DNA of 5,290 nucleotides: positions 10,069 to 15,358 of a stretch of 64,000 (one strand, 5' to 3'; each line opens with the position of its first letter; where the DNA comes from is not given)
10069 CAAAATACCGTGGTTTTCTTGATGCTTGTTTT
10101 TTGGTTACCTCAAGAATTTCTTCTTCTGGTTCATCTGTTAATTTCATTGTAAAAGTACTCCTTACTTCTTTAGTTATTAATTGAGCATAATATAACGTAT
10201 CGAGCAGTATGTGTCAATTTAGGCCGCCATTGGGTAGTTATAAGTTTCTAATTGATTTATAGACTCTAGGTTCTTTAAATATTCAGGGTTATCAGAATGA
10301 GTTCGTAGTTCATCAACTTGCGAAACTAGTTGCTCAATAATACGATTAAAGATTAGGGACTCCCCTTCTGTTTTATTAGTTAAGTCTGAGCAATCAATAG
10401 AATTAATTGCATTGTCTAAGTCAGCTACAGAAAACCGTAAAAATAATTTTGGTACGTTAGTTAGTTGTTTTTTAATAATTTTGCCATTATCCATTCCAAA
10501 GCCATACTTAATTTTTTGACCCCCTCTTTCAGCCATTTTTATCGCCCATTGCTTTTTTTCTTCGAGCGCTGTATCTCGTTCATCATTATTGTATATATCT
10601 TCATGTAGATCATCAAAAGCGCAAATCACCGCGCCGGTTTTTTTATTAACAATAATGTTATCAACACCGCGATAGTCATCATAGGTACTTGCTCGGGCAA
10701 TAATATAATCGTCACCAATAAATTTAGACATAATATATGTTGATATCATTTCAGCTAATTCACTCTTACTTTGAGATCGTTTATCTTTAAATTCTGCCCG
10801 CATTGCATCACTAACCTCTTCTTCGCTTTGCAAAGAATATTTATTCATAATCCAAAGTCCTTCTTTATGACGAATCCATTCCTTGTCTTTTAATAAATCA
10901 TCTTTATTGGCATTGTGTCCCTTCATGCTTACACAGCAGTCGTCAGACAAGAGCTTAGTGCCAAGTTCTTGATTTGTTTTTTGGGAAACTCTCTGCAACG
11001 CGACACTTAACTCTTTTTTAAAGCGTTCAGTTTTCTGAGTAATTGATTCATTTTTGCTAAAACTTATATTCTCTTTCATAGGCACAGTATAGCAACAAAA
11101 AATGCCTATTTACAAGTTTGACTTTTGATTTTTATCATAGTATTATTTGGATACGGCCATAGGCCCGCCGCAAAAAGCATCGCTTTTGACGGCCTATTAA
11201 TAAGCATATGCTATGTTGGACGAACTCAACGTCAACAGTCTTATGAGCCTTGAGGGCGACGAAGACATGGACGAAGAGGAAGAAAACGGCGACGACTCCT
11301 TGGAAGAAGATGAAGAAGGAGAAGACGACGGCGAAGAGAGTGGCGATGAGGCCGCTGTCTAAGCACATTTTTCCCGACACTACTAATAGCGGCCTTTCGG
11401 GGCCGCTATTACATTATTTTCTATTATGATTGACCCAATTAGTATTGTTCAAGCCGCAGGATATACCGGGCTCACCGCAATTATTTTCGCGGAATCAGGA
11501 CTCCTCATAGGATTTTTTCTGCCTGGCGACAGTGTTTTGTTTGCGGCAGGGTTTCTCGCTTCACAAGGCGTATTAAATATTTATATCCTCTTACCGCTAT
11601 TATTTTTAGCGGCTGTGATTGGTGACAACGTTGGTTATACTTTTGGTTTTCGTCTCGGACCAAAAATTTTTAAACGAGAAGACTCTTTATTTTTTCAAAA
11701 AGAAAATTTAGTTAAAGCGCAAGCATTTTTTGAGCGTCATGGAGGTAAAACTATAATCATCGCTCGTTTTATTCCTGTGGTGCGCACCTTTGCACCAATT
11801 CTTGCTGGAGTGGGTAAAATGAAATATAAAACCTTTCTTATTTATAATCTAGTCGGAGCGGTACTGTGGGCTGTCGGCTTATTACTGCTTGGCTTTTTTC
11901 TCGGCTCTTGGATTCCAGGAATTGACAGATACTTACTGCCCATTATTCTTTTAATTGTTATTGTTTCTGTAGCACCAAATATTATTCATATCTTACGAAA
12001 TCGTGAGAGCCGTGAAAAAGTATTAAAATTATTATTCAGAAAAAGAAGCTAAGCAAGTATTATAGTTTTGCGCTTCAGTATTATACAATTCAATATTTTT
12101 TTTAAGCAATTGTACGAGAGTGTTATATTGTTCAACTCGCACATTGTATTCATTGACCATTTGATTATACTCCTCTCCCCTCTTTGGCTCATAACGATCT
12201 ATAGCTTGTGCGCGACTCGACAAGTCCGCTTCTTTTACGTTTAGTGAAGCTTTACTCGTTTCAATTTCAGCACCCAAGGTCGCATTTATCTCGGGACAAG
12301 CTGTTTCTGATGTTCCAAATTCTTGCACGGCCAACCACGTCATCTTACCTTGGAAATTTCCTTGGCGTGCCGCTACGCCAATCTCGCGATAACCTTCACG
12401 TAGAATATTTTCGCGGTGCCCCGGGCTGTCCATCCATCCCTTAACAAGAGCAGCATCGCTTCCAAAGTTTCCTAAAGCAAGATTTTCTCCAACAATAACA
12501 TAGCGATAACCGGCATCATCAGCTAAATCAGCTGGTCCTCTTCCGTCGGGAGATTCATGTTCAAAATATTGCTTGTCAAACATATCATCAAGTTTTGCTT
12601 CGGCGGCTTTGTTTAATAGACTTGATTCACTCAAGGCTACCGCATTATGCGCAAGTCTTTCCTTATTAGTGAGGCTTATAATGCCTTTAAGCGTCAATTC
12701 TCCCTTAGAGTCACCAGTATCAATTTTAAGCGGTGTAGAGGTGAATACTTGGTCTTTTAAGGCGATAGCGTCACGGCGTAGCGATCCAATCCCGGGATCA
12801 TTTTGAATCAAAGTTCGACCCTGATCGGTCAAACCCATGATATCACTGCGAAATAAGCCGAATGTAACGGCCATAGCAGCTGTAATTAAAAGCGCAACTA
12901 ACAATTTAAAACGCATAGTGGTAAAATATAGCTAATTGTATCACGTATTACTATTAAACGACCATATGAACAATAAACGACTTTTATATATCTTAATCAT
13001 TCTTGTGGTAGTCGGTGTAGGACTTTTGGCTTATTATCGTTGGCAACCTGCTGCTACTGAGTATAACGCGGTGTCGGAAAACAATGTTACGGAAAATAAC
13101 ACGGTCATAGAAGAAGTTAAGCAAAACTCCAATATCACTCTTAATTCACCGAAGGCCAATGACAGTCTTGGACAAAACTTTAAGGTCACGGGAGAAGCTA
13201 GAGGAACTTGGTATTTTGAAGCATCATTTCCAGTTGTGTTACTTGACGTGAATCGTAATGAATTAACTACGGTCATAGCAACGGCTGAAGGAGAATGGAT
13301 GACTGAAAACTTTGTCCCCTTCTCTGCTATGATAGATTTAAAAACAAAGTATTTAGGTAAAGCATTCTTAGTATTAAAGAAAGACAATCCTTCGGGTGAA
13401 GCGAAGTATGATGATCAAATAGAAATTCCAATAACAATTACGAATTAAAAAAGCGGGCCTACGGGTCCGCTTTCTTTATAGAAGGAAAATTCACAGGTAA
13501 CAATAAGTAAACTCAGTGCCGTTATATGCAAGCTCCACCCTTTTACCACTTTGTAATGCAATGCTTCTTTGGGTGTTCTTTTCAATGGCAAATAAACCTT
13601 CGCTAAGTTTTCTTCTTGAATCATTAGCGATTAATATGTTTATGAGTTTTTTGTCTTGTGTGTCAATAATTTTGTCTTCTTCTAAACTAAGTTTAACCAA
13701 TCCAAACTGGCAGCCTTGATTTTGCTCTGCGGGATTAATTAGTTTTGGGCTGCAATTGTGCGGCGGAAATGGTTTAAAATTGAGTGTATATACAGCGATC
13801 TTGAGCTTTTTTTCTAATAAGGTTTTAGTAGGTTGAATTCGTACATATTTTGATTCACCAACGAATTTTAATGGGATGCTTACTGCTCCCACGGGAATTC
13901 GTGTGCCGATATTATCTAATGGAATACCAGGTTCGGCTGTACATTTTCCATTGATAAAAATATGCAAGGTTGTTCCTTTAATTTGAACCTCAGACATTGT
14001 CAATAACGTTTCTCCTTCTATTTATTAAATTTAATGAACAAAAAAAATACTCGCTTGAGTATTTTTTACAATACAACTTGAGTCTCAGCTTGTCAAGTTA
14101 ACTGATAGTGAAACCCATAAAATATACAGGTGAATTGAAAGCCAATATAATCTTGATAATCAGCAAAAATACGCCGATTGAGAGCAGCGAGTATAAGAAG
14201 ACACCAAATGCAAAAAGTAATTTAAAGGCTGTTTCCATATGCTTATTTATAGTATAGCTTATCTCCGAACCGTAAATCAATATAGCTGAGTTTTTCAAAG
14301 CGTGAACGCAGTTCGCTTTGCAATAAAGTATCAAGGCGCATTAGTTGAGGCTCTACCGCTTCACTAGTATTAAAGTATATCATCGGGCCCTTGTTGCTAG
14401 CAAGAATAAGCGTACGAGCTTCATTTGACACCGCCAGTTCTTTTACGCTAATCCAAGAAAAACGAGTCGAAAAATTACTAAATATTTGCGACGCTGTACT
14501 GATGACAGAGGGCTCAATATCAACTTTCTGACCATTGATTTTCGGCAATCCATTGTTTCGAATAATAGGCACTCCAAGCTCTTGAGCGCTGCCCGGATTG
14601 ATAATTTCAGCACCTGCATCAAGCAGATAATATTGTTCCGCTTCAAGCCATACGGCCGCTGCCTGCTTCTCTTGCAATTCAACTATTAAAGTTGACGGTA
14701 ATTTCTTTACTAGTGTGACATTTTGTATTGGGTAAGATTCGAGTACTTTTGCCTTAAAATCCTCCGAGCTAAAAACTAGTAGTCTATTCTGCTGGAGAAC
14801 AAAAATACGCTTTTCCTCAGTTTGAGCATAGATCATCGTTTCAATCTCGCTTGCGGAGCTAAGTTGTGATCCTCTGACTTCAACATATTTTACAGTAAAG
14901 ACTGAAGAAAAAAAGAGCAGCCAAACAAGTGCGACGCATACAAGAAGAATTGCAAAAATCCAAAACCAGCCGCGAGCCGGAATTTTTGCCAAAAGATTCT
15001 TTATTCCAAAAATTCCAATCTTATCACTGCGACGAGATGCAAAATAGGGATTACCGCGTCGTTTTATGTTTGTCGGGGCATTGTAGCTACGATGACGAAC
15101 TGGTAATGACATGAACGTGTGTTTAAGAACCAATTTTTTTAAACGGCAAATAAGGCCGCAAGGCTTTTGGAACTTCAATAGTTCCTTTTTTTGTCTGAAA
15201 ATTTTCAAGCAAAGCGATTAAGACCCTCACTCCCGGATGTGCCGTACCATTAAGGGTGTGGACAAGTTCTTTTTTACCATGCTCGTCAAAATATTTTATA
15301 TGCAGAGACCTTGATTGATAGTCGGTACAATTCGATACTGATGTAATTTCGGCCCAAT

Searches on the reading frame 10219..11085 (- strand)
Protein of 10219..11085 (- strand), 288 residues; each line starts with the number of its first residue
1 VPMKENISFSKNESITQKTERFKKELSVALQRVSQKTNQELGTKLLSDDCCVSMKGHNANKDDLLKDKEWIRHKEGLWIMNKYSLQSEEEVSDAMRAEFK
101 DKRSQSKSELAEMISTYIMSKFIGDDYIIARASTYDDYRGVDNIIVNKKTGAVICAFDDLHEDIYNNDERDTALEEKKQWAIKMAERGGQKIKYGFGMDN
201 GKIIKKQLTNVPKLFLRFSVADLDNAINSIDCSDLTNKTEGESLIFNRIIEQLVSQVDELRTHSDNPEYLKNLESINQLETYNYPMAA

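Call 12: search_protein_families(library=pfam, proteins=[window:10219-11085:-], max_evalue=0.01)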
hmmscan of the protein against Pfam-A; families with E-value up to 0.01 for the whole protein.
window:10219-11085:- (288 aa): 1 family
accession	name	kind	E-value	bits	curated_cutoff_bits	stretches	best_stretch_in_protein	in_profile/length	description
PF08878.16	HamA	-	0.0043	17.4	25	1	94-150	35-95/230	HamA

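Call 14: search_protein_families(library=padloc, proteins=[window:10219-11085:-], max_evalue=0.1)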
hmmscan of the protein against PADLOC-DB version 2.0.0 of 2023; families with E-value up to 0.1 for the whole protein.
window:10219-11085:- (288 aa): 0 families

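Call 15: search_protein_families(library=phrogs, proteins=[window:10219-11085:-], max_evalue=0.1)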
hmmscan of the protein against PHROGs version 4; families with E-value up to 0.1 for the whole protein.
window:10219-11085:- (288 aa): 0 families

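Call 91: search_protein_families(library=ncbifam, proteins=[window:10219-11085:-], max_evalue=0.1)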
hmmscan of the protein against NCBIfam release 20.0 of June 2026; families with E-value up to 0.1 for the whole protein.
window:10219-11085:- (288 aa): 0 families

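Call 92: search_solved_structures(query=window:10219-11085:-, max_evalue=1)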
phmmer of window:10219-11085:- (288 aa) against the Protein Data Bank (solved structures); distinct sequences matched with E-value up to 1: 2.
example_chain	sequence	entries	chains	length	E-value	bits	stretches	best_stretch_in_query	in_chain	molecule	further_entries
4v93_B4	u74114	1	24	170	0.33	13.7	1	152-222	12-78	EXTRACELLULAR GLOBIN-3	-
4u8u_C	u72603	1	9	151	0.77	12.5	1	177-268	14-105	Globin c Chain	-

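Call 98: predict_structure(protein=window:10219-11085:-)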
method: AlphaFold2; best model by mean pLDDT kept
length: 288 residues; sequences in the alignment: 1
mean_pLDDT: 36.9   pTM: 0.22
mean pLDDT of the five models: 36.9, 35.6, 33.5, 32.9, 31.7
residues with pLDDT >= 90: 0; 70-90: 0; 50-70: 12; < 50: 276
segments of 3 or more residues with pLDDT < 50: 1-96, 105-167, 179-288
pLDDT, mean of each block of 10 residues (from residue 1): 31 41 43 36 27 26 32 26 33 49 47 45 39 36 39 41 41 50 39 34 30 25 36 37 37 39 39 39 32
secondary structure, 60 per line:
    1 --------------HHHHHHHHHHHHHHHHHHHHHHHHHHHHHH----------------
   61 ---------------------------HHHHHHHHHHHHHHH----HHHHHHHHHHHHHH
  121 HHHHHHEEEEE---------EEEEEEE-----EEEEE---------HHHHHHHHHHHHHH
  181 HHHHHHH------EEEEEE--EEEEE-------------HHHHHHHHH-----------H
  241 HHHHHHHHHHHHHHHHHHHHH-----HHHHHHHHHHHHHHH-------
elements in order: H15-44 H88-102 H107-126 E127-131 E141-147 E153-157 H167-187 E194-199 E202-206 H220-228 H240-261 H267-281

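Call 99: search_protein_representatives(protein=window:10219-11085:-)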
Query: 288 residues. Proteins with E-value up to 0.001 (for the whole library): 628; up to 1e-10: 420; up to 1e-30: 12. The best 150 are listed.
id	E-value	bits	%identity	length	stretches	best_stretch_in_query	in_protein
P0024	3.7e-146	502.0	80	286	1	3-288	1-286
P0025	7.7e-56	206.0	42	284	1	4-278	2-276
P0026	7.4e-54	199.5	38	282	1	14-279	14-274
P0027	4.3e-48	180.6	42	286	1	10-277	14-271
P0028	4.0e-47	177.4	39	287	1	11-275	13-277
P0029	6.2e-47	176.8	40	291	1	22-279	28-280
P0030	1.4e-45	172.4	37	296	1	17-279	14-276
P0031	1.9e-42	162.1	35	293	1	15-279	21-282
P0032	6.5e-33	130.8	36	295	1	3-268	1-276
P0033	1.9e-32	129.3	31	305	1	5-258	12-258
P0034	1.0e-31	126.9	42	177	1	112-278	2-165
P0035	9.3e-31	123.7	38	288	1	9-239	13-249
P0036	2.5e-30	122.3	33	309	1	17-272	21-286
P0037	1.1e-29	120.2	38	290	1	13-272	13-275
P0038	2.1e-29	119.3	31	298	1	17-277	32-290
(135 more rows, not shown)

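Call 101: search_solved_structures(query=A8, max_evalue=1)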
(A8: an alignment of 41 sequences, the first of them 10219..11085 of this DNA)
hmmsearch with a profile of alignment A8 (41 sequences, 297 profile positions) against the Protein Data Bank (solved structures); distinct sequences matched with E-value up to 1: 3.
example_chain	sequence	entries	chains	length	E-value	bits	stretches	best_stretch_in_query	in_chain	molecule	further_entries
4m8m_A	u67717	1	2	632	0.0095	18.3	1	223-293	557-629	GCN4 coiled-coil fused zebrafish PlexinC1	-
1gl2_C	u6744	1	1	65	0.045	16.1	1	229-291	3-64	VESICLE TRANSPORT V-SNARE PROTEIN VTI1-LIKE 1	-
7rdr_A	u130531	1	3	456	0.11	14.9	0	227-293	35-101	Circular tendon repeat protein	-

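Call 102: search_protein_families(library=pfam, alignment_id=A8, max_evalue=0.01)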
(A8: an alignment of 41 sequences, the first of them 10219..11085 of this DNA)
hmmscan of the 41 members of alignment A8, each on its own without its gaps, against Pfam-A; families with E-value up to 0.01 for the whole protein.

A. member 1, window:10219-11085:- (288 aa): 1 family
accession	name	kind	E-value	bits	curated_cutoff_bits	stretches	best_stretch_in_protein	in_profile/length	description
PF08878.16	HamA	-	0.0043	17.4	25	1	94-150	35-95/230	HamA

B. families by the number of members that match (of 41 scanned): 9 families
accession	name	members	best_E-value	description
PF25526.1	LIP-1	1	0.00036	Liprin-alpha-like coiled coil domain 2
PF19662.4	DUF6165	1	0.0017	Family of unknown function (DUF6165)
PF24529.1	CFAP47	1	0.0035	Cilia- and flagella-associated protein 47 domain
PF08878.16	HamA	1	0.0043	HamA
PF16119.10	DUF4835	1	0.0051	Domain of unknown function (DUF4835)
PF09440.15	eIF3_N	1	0.0063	eIF3 subunit 6 N terminal domain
PF05008.21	V-SNARE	1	0.0075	Vesicle transport v-SNARE protein N-terminus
PF13932.14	SAM_GIDA_C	1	0.0083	tRNA modifying enzyme MnmG/GidA C-terminal helical bundle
PF08412.15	Ion_trans_N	1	0.0092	Ion transport protein N-terminal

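Call 107: predict_structure(alignment_id=A8)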
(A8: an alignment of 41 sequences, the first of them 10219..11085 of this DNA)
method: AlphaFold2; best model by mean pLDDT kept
length: 288 residues; sequences in the alignment: 41
mean_pLDDT: 92.9   pTM: 0.90
mean pLDDT of the five models: 92.9, 92.1, 91.4, 90.7, 89.7
residues with pLDDT >= 90: 253; 70-90: 21; 50-70: 7; < 50: 7
segments of 3 or more residues with pLDDT < 50: 1-3, 5-7
pLDDT, mean of each block of 10 residues (from residue 1): 48 88 98 98 97 90 96 97 97 97 93 98 98 96 97 94 77 94 98 96 96 95 95 97 96 98 98 95 77
secondary structure, 60 per line:
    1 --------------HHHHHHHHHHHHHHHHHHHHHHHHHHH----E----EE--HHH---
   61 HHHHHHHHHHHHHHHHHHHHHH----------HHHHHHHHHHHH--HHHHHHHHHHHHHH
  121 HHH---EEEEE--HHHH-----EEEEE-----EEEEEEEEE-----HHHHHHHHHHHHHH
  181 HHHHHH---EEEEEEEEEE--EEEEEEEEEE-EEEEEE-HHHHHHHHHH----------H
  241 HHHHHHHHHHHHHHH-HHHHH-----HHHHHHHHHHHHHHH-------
elements in order: H15-41 H61-82 H93-104 H107-123 E127-131 H134-137 E143-147 E153-161 H167-186 E190-199 E202-211 E213-218 H220-229 H240-255 H257-261 H267-281

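Call 109: fold_search(model_id=the predicted structure, library=pdb)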
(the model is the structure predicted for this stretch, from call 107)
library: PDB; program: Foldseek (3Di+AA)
matches with E <= 10: 106; with E <= 0.001: 0
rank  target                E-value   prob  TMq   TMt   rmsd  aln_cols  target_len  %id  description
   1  6pwz_A                3.8e-01  0.04  0.09  0.11  18.0       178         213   12  Crystal structure of human uridine-cytidine kinase 2 complexed with 2'-azidocytidine (released 2020-07-29)
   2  1ufq_D                4.4e-01  0.04  0.10  0.12  18.4       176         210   15  Crystal structure of ligand-free human uridine-cytidine kinase 2 (released 2004-05-04)
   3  6pwz_B                5.0e-01  0.03  0.11  0.12  17.1       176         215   13  Crystal structure of human uridine-cytidine kinase 2 complexed with 2'-azidocytidine (released 2020-07-29)
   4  8uem_A                6.9e-01  0.05  0.12  0.06  13.3       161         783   14  The CryoEM structure of the high affinity Carbon monoxide dehydrogenase from Mycobacterium smegmatis (released 2024-10-16)
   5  8p49_A                7.3e-01  0.03  0.08  0.07  22.1       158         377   12  Uncharacterized Q8U0N8 protein from Pyrococcus furiosus (released 2023-11-29)
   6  1t0f_A                8.1e-01  0.12  0.22  0.23  18.1       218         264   15  Crystal Structure of the TnsA/TnsC(504-555) complex (released 2004-11-09)
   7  8q6p_5                1.0e+00  0.02  0.09  0.08  18.8       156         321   13  X. laevis CMG dimer bound to dimeric DONSON - MCM ATPase (released 2023-10-18)
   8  9dvy_B                1.1e+00  0.04  0.13  0.11  15.5       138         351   12  Human mitochondrial ClpX with endogenous substrate (released 2025-10-15)
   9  1t0f_B                1.1e+00  0.09  0.21  0.23  18.0       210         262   10  Crystal Structure of the TnsA/TnsC(504-555) complex (released 2004-11-09)
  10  6n55_B                1.4e+00  0.03  0.13  0.16  16.8       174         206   12  Crystal structure of human uridine-cytidine kinase 2 complexed with 2'-azidouridine (released 2019-11-27)
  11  9ibq_A                1.5e+00  0.06  0.21  0.21  18.4       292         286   10  Structure of BstEII with DNA substrate (released 2026-03-04)
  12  1t3q_B                1.6e+00  0.04  0.13  0.06  13.0       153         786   14  Crystal structure of quinoline 2-Oxidoreductase from Pseudomonas Putida 86 (released 2004-09-14)
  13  6emz_A                1.7e+00  0.02  0.14  0.13  18.0       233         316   14  Structure of the Tn1549 transposon Integrase (aa 82-397, R225K) in complex with circular intermediate DNA (CI5-DNA) (released 2018-04-04)
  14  1f1z_A                1.9e+00  0.05  0.15  0.16  18.9       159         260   14  TNSA, a catalytic component of the TN7 transposition system (released 2000-06-28)
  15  8w7m_6                1.9e+00  0.02  0.10  0.06  18.5       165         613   12  Yeast replisome in state V (released 2023-12-06)
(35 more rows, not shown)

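Call 111: fold_search(model_id=the predicted structure, library=viral)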
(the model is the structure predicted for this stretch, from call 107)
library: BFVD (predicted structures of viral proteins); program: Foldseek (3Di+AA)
matches with E <= 10: 123; with E <= 0.001: 0
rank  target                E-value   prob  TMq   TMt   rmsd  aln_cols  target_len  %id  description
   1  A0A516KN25            2.8e-01  0.25  0.19  0.17   6.7       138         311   12  DUF2726 domain-containing protein [Bacillus phage vB_BmeM-Goe8]
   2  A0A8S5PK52            3.5e-01  0.21  0.20  0.22  14.1       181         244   14  Restriction endonuclease [Siphoviridae sp. ctXBp18]
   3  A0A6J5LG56            3.9e-01  0.35  0.17  0.26   8.4        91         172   12  Uncharacterized protein [uncultured Caudovirales phage]
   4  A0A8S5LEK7            3.9e-01  0.12  0.14  0.27  15.0       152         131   18  Uncharacterized protein [Myoviridae sp. ctBDS4]
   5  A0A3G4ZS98            4.1e-01  0.04  0.13  0.10  25.2       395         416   12  IS4 family transposase [Barrevirus sp.]
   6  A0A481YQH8            5.7e-01  0.06  0.11  0.12  16.7       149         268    9  Uncharacterized protein [Pithovirus LCDPAC01]
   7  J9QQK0                6.8e-01  0.18  0.22  0.20   6.8       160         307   12  Treble clef zinc finger domain-containing protein [Listeria phage P70]
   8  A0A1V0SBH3            6.8e-01  0.12  0.21  0.18  18.6       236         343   12  DUF2726 domain-containing protein [Catovirus CTV1]
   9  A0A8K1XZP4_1          8.0e-01  0.07  0.18  0.06  17.2       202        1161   11  (no name in the UniProt tables at hand)
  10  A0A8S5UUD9            8.9e-01  0.12  0.20  0.29  15.8       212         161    8  Nuclease [Siphoviridae sp. ctGsX68]
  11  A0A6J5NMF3            8.9e-01  0.12  0.17  0.23   6.8       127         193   13  Uncharacterized protein [uncultured Caudovirales phage]
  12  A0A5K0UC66            8.9e-01  0.07  0.19  0.12  18.1       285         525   10  Uncharacterized protein [Yasminevirus sp. GU-2018]
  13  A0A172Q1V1            1.1e+00  0.11  0.21  0.30  19.4       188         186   10  Uncharacterized protein [Escherichia phage MX01]
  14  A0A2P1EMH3            1.1e+00  0.05  0.20  0.19  17.6       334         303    7  DUF5889 domain-containing protein [Moumouvirus australiensis]
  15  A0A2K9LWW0            1.1e+00  0.03  0.10  0.08  14.3       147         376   10  Rep [uncultured virus]
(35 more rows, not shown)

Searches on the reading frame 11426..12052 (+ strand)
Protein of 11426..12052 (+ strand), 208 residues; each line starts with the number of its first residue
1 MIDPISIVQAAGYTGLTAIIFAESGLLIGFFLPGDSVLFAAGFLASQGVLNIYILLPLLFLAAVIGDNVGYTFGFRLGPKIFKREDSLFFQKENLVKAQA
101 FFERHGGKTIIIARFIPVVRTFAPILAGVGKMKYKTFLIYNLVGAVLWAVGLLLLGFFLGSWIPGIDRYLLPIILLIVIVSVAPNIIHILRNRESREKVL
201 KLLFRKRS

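Call 12: search_protein_families(library=pfam, proteins=[window:11426-12052:+], max_evalue=0.01)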
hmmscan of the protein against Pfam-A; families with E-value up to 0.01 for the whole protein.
window:11426-12052:+ (208 aa): 1 family
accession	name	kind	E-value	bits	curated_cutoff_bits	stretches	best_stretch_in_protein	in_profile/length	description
PF09335.16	VTT_dom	-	5.3e-20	72.6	33.9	1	32-156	1-121/123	VTT domain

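Call 27: find_related_loci(query=window:11426-12052:+, collection=genome_contigs, flank=10000)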
Query window:11426-12052:+ (208 aa) in genome_contigs; peptide patterns used: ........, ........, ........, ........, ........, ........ (x = any residue, [..] = any of these).
167 stretches matched a pattern; 11 encode a relative of the query (tblastn E <= 1e-3); 11 distinct loci.
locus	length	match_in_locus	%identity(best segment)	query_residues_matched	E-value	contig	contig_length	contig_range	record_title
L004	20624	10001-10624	99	1-208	3e-131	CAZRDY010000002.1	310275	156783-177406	MAG TPA_asm: uncultured Gammaproteobacteria bacterium isolate SRP285395_co1_532 genome assembly, contig: NODE_14_length_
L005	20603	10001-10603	70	1-201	3e-85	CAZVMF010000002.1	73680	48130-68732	MAG TPA_asm: uncultured Gammaproteobacteria bacterium isolate SRP278252_co2_59 genome assembly, contig: NODE_532_length_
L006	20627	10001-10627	54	2-206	7e-73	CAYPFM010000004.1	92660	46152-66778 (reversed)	MAG TPA_asm: uncultured Candidatus Saccharibacteria bacterium isolate SRP170004_co1_270 genome assembly, contig: NODE_26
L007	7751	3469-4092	53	1-206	8e-61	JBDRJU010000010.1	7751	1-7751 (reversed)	MAG: bacterium isolate MEGAHIT-group-1.670 k141_9775446, whole genome shotgun sequence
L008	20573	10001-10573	48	5-195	8e-59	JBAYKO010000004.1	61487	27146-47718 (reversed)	MAG: Candidatus Paceibacterota bacterium isolate SO_2016_GW1_81 scaffold01002_OW334_2016, whole genome shotgun sequence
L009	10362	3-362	91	89-208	2e-56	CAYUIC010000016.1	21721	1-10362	MAG TPA_asm: uncultured Gammaproteobacteria bacterium isolate SRP278252_co2_883 genome assembly, contig: NODE_4864_lengt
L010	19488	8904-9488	50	1-195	2e-54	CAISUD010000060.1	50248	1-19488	uncultured bacterium isolate AlinenLipids_bin-8925 genome assembly, contig: bin-8925:60/64, whole genome shotgun sequenc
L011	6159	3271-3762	52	5-168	3e-54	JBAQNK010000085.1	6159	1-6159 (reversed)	MAG: Minisyncoccia bacterium isolate MFD12002_ilm_asm_bin6 k127_67358, whole genome shotgun sequence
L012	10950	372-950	47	6-196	1e-46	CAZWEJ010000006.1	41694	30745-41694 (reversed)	MAG TPA_asm: uncultured Candidatus Saccharimonadales bacterium isolate SRP133034_co1_271 genome assembly, contig: NODE_7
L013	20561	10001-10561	44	10-196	4e-41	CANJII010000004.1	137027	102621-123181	MAG: Chitinophagaceae bacterium isolate RH-23may17-1171 genome assembly, contig: RH-23may17-C761, whole genome shotgun s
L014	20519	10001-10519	46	19-193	5e-41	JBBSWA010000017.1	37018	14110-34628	MAG: Nanoarchaeota archaeon isolate H51-bin340_1 H51_bin340_1_000000000017, whole genome shotgun sequence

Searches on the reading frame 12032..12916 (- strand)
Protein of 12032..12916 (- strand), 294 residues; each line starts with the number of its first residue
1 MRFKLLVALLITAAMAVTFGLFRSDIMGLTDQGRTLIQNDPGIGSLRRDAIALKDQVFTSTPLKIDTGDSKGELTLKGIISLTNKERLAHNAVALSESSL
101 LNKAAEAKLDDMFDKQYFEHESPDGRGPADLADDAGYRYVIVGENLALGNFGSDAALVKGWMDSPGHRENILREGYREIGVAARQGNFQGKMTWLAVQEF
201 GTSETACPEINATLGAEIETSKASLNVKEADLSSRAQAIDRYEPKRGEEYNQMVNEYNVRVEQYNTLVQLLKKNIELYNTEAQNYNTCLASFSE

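Call 12: search_protein_families(library=pfam, proteins=[window:12032-12916:-], max_evalue=0.01)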
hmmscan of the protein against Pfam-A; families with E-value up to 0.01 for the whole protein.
window:12032-12916:- (294 aa): 1 family
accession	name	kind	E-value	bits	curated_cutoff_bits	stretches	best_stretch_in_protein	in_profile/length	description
PF00188.32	CAP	-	1e-15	59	21.1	1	81-194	2-111/117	Cysteine-rich secretory protein family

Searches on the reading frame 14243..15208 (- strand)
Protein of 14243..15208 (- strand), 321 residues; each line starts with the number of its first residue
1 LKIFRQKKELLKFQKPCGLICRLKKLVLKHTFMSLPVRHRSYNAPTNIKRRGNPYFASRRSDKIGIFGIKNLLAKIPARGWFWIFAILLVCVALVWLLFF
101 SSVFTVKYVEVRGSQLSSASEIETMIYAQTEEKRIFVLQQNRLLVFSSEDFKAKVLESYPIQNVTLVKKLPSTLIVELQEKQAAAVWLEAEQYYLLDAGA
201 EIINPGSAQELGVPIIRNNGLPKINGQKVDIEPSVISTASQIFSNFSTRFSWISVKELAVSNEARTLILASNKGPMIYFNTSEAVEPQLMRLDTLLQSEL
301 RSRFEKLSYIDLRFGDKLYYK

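Call 61: search_protein_families(library=pfam, proteins=[window:14243-15208:-], max_evalue=0.001)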
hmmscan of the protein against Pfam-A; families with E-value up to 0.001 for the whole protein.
window:14243-15208:- (321 aa): 2 families
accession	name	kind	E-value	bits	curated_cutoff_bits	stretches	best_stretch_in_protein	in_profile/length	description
PF03799.20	FtsQ_DivIB_C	-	5.7e-06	27.6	21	1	185-313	1-114/114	Cell division protein FtsQ/DivIB, C-terminal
PF08478.15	POTRA_1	-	8.9e-05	23.2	23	0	104-180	1-68/69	POTRA domain, FtsQ-type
